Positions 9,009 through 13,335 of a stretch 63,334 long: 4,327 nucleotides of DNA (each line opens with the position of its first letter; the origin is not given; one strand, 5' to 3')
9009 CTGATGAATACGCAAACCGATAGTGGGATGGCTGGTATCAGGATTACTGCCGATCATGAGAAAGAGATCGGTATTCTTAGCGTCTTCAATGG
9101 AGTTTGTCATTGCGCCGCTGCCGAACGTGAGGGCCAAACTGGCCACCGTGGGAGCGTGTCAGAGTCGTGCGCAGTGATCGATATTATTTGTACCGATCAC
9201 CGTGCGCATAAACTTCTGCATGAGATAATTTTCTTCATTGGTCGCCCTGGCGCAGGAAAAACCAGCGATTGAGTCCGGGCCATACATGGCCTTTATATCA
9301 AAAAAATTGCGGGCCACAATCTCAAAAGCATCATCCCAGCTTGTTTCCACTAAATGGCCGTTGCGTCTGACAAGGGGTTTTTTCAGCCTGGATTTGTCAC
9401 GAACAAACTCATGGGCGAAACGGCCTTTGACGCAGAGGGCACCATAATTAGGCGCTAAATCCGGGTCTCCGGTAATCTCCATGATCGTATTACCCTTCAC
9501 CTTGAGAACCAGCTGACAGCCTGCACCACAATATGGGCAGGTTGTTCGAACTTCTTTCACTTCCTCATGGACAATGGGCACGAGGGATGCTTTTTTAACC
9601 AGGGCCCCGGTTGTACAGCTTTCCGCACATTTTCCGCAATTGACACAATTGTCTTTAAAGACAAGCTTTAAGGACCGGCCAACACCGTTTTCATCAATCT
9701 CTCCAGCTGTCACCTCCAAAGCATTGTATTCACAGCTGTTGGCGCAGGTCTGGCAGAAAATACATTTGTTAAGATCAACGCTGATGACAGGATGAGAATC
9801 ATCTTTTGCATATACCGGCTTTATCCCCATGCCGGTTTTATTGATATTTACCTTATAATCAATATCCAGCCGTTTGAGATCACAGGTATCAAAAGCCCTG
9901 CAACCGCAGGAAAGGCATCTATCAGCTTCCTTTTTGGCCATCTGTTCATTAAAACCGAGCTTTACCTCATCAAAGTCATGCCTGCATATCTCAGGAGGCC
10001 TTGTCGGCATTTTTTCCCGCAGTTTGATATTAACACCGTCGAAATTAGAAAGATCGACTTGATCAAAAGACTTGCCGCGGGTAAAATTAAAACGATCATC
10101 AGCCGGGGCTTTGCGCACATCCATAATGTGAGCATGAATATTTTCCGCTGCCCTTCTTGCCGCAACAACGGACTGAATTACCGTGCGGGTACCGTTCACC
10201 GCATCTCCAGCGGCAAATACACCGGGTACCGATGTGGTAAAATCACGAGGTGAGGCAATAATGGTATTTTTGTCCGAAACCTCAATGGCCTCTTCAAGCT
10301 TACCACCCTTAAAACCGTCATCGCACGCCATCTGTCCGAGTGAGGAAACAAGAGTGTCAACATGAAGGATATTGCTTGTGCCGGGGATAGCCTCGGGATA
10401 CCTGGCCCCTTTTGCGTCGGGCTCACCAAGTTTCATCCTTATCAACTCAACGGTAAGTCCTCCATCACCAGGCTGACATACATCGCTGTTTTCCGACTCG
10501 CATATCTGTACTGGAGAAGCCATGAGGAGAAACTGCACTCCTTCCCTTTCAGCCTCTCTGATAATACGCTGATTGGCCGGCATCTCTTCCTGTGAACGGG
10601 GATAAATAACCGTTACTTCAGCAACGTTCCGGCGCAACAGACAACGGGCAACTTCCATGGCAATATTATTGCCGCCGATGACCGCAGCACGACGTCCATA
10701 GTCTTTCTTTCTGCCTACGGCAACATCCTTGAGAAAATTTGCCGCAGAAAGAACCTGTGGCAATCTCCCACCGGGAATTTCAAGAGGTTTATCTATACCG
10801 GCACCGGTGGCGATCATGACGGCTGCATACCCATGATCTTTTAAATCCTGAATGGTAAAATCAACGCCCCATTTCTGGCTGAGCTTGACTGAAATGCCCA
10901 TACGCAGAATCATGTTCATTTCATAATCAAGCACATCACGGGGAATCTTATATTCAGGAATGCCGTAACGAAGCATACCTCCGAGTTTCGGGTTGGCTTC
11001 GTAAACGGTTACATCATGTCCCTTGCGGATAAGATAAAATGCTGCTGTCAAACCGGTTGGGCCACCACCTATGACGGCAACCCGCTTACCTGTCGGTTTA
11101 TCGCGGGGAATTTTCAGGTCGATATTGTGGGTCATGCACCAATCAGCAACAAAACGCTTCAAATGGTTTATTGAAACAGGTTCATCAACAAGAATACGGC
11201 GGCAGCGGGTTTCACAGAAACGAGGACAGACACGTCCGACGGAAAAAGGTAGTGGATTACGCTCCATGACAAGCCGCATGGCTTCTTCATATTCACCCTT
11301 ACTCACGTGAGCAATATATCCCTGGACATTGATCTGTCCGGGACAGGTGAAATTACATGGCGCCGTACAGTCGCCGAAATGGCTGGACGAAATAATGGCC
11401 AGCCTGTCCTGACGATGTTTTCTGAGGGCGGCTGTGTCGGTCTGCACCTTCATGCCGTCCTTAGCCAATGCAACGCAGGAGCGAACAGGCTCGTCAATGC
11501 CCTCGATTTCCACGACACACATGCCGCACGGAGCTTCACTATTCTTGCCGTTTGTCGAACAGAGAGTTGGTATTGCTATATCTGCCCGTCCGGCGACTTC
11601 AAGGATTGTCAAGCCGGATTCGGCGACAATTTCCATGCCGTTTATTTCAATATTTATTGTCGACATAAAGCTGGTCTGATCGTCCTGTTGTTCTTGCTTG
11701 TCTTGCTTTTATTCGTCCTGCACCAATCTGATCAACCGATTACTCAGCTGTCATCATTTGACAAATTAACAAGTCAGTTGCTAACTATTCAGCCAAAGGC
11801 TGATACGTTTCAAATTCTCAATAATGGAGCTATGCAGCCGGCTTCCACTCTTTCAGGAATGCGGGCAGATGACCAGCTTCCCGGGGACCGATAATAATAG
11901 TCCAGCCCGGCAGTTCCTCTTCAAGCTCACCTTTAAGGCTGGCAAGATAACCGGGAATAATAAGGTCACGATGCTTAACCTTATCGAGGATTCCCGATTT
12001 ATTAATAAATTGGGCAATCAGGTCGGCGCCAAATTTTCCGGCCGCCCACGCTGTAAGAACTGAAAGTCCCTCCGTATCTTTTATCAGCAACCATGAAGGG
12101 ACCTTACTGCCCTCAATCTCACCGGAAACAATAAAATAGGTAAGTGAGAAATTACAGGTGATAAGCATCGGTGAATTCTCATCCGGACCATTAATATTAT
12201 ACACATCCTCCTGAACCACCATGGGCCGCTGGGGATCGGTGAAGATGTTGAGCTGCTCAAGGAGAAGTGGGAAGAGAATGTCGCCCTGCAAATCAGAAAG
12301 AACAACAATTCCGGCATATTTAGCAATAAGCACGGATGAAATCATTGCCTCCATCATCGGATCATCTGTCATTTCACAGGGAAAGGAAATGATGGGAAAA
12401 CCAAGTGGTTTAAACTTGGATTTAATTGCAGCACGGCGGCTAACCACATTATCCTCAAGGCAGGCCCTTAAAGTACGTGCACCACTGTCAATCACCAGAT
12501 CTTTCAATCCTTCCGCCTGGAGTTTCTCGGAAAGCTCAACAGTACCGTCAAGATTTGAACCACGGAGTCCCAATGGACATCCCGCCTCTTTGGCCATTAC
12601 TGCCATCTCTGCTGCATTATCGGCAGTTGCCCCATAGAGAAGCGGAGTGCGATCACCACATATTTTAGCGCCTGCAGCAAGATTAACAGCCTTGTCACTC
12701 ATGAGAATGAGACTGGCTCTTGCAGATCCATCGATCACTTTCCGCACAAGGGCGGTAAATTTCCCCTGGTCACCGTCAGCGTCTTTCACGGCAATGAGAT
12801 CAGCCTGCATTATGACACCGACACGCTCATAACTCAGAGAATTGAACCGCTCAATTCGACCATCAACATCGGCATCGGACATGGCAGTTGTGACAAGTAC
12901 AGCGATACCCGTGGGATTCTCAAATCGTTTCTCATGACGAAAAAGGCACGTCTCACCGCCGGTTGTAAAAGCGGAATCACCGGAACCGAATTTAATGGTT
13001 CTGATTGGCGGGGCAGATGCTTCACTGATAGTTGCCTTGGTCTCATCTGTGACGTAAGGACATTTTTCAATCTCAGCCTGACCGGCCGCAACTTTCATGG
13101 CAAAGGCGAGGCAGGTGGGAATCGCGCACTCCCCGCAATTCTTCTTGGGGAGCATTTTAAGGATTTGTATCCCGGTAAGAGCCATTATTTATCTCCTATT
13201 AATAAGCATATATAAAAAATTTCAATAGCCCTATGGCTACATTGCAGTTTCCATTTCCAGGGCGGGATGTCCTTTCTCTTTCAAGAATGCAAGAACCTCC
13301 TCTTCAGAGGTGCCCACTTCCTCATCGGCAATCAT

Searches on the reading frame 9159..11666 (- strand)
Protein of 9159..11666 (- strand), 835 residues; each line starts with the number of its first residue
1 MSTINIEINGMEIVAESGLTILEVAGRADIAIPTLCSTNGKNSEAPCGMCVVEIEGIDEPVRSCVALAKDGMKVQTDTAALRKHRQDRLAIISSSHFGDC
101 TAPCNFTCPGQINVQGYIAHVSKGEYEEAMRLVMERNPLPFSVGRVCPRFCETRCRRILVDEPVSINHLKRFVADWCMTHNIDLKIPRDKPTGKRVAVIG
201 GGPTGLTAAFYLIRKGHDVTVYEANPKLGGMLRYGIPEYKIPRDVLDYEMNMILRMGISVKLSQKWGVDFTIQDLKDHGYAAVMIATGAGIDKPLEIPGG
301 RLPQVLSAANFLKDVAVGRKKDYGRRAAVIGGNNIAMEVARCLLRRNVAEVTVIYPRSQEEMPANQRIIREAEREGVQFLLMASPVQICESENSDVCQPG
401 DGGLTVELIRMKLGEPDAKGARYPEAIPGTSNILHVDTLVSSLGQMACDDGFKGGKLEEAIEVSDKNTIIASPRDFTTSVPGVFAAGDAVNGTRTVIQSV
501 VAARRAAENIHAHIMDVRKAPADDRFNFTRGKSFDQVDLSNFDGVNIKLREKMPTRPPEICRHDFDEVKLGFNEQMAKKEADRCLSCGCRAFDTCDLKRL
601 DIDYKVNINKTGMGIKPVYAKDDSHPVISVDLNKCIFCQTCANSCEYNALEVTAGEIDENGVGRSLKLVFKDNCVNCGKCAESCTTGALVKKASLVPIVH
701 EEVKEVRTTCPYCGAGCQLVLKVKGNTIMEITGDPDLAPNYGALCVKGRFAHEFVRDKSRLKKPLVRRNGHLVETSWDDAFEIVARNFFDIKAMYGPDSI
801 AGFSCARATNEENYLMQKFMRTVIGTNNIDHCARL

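Call 73: search_protein_families(library=pfam, proteins=[window:9159-11666:-], max_evalue=0.00001)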
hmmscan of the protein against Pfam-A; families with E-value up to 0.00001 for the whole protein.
window:9159-11666:- (835 aa): 14 families
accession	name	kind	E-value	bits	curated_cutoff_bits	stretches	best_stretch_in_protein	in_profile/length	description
PF07992.20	Pyr_redox_2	-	9.2e-29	101.2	26.1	1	195-506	2-290/291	Pyridine nucleotide-disulphide oxidoreductase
PF14691.11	Fer4_20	-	2.1e-22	79.5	25.8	1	94-181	21-112/113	Dihydroprymidine dehydrogenase domain II, 4Fe-4S cluster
PF04879.21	Molybdop_Fe4S4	-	4.2e-17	62.3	22.7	1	704-755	2-53/55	Molybdopterin oxidoreductase Fe4S4 domain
PF00384.28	Molybdopterin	-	7.6e-15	55.2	24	1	760-835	1-81/353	Molybdopterin oxidoreductase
PF13510.11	Fer2_4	-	2.6e-13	50.2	22.8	1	3-78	3-81/82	2Fe-2S iron-sulfur cluster binding domain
PF00070.33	Pyr_redox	-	2.6e-12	47.5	22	0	326-394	1-72/82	Pyridine nucleotide-disulphide oxidoreductase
PF13738.12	Pyr_redox_3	-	2.7e-10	40.4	30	0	282-361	127-200/305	Pyridine nucleotide-disulphide oxidoreductase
PF13450.12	NAD_binding_8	-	5.8e-10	39.7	21.9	1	198-255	1-54/68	NAD(P)-binding Rossmann-like domain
PF01266.30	DAO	-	1.4e-08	35.1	27.9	1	195-229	1-35/353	FAD dependent oxidoreductase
PF01593.30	Amino_oxidase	-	4.1e-08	33.4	19.8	0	204-230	2-28/443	Flavin containing amine oxidoreductase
PF12838.12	Fer4_7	-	2.5e-07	31.5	27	1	634-688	1-52/52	4Fe-4S dicluster domain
PF13241.12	NAD_binding_7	-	2.8e-07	31.5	22.1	0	324-369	7-55/104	Putative NAD(P)-binding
PF00037.32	Fer4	-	9.7e-07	28.8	21.1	0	629-651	2-24/24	4Fe-4S binding domain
PF12831.13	FAD_oxidored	-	2.6e-06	27.4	27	1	196-232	2-38/416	FAD dependent oxidoreductase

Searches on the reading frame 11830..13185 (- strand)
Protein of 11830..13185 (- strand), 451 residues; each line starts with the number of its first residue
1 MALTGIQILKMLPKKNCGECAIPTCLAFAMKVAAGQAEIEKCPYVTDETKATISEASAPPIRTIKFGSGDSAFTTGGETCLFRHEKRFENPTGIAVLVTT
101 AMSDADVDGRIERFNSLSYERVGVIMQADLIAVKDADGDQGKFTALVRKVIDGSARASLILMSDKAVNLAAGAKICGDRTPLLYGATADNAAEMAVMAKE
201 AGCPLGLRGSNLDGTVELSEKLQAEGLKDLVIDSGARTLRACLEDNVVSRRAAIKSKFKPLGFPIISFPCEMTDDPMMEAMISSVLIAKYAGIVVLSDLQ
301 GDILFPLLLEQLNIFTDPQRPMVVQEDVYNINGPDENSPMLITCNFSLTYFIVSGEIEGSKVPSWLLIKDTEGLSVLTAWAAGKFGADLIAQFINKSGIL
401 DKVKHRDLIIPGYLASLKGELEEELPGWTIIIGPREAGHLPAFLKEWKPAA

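Call 16: search_protein_families(library=pfam, proteins=[window:11830-13185:-], max_evalue=0.001)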
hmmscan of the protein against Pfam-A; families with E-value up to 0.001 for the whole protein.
window:11830-13185:- (451 aa): 2 families
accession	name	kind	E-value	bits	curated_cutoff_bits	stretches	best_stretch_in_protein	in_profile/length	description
PF03599.22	CdhD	-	2.4e-83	280.5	24.8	1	64-443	2-386/387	CO dehydrogenase/acetyl-CoA synthase delta subunit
PF04060.18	FeS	-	1.4e-13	50.7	23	1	12-44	1-33/33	Putative Fe-S cluster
